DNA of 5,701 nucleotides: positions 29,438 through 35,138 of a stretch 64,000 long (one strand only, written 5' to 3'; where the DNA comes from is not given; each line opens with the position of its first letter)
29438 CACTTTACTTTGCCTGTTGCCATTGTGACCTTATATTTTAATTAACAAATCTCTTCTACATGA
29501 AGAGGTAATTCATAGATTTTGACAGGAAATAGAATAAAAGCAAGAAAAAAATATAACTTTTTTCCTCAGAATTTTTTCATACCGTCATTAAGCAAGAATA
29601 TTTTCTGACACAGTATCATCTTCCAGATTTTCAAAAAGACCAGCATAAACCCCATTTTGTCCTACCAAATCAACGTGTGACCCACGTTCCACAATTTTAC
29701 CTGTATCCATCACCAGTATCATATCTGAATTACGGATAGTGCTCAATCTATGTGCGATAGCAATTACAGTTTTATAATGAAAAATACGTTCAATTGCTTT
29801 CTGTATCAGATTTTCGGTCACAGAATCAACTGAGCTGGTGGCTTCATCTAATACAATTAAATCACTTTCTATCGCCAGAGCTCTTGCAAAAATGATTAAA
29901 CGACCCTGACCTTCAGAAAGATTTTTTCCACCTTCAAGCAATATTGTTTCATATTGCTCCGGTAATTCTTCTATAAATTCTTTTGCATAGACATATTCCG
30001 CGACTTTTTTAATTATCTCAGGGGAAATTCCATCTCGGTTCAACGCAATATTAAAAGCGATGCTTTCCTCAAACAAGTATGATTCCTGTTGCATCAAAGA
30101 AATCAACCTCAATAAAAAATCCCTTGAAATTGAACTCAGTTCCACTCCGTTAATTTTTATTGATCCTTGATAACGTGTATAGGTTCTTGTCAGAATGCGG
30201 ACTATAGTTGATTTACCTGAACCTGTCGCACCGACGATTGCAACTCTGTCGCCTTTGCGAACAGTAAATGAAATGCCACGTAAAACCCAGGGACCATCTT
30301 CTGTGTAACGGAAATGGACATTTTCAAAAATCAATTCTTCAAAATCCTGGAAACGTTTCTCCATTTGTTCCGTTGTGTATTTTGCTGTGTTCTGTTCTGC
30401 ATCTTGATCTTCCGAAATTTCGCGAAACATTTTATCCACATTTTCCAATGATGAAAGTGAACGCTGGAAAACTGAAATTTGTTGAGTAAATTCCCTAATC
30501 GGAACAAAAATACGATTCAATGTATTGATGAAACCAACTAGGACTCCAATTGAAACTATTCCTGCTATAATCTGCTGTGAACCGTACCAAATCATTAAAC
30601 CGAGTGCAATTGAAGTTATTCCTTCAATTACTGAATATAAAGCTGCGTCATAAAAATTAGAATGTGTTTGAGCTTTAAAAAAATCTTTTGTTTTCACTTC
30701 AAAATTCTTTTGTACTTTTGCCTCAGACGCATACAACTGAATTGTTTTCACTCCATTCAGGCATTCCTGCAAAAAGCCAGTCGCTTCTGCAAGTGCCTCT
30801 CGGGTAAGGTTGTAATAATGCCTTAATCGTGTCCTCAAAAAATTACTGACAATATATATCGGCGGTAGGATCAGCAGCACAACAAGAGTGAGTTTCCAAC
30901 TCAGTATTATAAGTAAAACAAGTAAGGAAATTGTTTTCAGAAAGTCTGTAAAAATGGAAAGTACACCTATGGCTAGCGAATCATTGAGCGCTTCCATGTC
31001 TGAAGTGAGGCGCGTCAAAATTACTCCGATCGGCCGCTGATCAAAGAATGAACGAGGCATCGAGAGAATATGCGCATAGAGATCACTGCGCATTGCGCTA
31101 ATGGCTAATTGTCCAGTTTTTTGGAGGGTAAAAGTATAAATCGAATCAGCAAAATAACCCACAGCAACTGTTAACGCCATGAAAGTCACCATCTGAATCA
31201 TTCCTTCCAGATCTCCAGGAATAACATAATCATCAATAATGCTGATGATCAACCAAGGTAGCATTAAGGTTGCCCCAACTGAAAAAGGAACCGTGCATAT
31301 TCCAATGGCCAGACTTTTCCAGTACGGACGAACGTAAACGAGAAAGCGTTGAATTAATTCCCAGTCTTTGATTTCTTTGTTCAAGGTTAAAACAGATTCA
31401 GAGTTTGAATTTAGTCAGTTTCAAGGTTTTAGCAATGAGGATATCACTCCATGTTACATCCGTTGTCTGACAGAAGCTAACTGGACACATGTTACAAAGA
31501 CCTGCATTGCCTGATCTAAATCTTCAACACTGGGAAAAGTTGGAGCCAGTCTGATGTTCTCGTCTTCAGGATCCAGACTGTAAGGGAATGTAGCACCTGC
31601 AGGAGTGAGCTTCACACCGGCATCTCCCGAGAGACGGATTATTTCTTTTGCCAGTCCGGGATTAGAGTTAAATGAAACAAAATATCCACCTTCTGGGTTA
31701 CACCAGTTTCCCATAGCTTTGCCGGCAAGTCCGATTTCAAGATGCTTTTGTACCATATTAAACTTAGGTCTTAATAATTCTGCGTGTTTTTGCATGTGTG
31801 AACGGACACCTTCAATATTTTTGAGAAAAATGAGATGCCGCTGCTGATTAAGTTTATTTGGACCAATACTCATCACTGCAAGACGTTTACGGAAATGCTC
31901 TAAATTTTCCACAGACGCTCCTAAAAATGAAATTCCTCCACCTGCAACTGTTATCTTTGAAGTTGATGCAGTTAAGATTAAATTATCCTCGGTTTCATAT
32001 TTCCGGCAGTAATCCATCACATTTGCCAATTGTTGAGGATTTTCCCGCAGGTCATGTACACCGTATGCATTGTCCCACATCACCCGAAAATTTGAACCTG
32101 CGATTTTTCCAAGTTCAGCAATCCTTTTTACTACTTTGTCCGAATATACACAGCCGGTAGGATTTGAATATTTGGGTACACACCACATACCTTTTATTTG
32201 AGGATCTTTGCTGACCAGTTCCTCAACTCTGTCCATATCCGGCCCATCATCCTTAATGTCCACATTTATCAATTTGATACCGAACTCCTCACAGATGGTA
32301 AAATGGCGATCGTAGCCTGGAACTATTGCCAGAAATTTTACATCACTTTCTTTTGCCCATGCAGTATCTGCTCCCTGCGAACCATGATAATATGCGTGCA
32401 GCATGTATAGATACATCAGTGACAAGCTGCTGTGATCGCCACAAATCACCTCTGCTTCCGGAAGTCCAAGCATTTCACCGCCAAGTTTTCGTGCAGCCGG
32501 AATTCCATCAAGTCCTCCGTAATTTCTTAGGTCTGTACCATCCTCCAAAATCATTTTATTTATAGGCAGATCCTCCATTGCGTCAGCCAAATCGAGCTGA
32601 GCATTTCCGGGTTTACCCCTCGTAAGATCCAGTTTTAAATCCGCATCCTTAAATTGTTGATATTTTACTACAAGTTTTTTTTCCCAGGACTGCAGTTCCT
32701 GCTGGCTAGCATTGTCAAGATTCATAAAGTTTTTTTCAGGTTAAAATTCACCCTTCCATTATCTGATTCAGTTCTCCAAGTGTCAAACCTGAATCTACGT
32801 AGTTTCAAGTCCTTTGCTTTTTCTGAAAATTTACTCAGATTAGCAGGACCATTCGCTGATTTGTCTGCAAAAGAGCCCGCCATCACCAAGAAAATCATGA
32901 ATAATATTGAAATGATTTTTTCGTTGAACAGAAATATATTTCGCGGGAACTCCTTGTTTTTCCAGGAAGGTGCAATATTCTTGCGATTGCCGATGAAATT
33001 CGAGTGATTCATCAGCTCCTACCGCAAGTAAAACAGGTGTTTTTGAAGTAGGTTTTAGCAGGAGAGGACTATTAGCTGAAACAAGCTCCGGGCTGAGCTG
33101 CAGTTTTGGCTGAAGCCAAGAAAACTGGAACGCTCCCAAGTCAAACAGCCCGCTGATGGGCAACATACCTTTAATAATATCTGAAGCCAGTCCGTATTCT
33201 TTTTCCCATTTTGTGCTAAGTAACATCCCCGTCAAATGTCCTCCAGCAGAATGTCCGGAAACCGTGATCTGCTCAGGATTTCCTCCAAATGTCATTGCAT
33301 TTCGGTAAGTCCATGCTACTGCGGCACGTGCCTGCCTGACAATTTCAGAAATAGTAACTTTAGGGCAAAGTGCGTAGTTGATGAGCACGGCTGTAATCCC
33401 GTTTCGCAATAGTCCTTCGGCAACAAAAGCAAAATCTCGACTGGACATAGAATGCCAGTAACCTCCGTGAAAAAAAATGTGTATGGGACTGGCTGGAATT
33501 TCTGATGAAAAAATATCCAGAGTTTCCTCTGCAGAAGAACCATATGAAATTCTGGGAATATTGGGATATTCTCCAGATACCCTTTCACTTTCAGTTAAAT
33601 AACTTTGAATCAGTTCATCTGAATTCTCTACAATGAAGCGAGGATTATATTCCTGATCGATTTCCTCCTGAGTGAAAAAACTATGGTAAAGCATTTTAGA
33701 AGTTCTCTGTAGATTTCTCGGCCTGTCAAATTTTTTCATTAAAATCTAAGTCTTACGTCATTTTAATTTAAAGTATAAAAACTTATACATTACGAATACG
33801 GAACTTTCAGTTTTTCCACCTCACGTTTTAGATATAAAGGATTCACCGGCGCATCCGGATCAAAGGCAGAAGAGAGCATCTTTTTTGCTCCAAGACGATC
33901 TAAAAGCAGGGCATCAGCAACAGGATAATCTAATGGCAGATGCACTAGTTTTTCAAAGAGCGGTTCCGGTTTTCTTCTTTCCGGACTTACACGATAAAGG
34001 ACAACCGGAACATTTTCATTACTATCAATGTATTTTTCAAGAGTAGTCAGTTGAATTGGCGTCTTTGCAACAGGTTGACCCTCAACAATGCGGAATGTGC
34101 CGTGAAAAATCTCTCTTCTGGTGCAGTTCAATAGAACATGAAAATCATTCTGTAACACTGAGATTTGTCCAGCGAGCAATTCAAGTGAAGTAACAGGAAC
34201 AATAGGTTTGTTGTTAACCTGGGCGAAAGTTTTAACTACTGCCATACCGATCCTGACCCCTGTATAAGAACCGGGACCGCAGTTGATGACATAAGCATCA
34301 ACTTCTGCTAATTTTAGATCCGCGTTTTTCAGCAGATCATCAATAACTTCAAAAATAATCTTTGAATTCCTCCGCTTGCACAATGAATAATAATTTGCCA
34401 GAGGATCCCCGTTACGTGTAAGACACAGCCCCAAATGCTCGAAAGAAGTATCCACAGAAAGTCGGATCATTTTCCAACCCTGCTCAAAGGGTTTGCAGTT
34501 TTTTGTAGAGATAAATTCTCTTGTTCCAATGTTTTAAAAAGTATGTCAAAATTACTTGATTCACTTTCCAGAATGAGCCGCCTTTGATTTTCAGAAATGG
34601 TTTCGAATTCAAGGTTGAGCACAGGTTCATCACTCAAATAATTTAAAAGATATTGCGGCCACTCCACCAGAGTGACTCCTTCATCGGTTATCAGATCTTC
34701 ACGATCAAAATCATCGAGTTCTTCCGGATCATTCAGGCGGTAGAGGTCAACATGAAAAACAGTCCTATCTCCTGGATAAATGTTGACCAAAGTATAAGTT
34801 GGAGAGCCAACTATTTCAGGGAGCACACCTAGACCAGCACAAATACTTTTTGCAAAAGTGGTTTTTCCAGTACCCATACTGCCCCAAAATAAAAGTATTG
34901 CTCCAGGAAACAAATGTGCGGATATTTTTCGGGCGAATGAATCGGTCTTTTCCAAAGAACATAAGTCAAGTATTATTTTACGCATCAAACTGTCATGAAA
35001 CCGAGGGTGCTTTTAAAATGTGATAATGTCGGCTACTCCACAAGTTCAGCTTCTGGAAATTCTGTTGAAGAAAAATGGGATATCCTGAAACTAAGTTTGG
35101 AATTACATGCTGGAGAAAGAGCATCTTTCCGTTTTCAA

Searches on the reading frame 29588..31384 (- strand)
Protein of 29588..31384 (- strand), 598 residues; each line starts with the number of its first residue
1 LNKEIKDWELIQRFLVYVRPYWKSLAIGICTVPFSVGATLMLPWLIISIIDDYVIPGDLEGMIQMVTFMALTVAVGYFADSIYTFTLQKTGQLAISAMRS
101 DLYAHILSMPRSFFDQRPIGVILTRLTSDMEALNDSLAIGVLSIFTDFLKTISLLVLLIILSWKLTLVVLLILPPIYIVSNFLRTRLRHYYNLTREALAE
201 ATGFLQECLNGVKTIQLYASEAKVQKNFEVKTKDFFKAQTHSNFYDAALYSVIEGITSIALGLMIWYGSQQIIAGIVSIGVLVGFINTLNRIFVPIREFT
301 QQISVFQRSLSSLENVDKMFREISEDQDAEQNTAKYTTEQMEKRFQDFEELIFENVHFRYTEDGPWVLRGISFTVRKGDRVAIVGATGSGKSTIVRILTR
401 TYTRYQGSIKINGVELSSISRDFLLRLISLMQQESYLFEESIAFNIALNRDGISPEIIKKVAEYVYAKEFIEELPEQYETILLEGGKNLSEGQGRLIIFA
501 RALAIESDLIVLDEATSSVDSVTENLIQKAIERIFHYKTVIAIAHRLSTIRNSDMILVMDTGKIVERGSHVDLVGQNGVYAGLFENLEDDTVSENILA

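Call 16: search_protein_families(library=pfam, proteins=[window:29588-31384:-], max_evalue=0.0001)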
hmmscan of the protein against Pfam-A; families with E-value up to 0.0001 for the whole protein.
window:29588-31384:- (598 aa): 2 families
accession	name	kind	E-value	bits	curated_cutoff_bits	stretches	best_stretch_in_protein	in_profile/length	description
PF00664.28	ABC_membrane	-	8.6e-50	170.4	28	1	26-290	2-268/274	ABC transporter transmembrane region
PF00005.33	ABC_tran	-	1.7e-24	87.4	25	1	368-517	1-137/137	ABC transporter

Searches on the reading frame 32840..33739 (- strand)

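Call 16: search_protein_families(library=pfam, proteins=[window:32840-33739:-], max_evalue=0.0001)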
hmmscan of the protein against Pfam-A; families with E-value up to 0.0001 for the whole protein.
window:32840-33739:- (299 aa): 3 families
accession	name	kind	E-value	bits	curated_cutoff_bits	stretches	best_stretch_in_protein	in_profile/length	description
PF20434.5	BD-FAE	-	6.9e-16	58.8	26.8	1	83-178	12-111/215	BD-FAE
PF07859.19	Abhydrolase_3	-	1.6e-15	57.9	25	1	88-203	2-115/210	alpha/beta hydrolase fold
PF00135.34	COesterase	-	9.8e-11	41.7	27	1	138-180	165-207/515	Carboxylesterase family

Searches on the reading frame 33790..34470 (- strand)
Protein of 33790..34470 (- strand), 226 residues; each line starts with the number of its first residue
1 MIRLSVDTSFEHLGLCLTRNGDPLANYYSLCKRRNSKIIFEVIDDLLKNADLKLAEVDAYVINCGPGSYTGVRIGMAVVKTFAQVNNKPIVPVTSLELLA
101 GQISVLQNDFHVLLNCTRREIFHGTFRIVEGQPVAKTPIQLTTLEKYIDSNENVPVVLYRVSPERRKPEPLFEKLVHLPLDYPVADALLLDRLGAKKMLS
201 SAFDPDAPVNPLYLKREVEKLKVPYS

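Call 16: search_protein_families(library=pfam, proteins=[window:33790-34470:-], max_evalue=0.0001)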
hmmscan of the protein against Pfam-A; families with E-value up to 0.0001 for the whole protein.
window:33790-34470:- (226 aa): 1 family
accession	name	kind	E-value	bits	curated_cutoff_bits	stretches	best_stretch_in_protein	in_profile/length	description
PF00814.31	TsaD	-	1.5e-18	67.9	24.8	1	31-129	25-129/264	tRNA N6-adenosine threonylcarbamoyltransferase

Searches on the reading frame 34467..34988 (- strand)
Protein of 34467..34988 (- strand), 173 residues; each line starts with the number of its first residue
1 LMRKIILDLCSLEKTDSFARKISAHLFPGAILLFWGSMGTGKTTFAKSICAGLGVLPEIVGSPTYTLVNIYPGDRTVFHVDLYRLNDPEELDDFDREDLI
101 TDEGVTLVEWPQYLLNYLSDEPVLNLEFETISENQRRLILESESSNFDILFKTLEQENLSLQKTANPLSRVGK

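Call 16: search_protein_families(library=pfam, proteins=[window:34467-34988:-], max_evalue=0.0001)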
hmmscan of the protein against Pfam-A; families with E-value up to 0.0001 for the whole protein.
window:34467-34988:- (173 aa): 1 family
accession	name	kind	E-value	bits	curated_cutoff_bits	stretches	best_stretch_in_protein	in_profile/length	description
PF02367.23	TsaE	-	1e-32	113.2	26.6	1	11-137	3-127/128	Threonylcarbamoyl adenosine biosynthesis protein TsaE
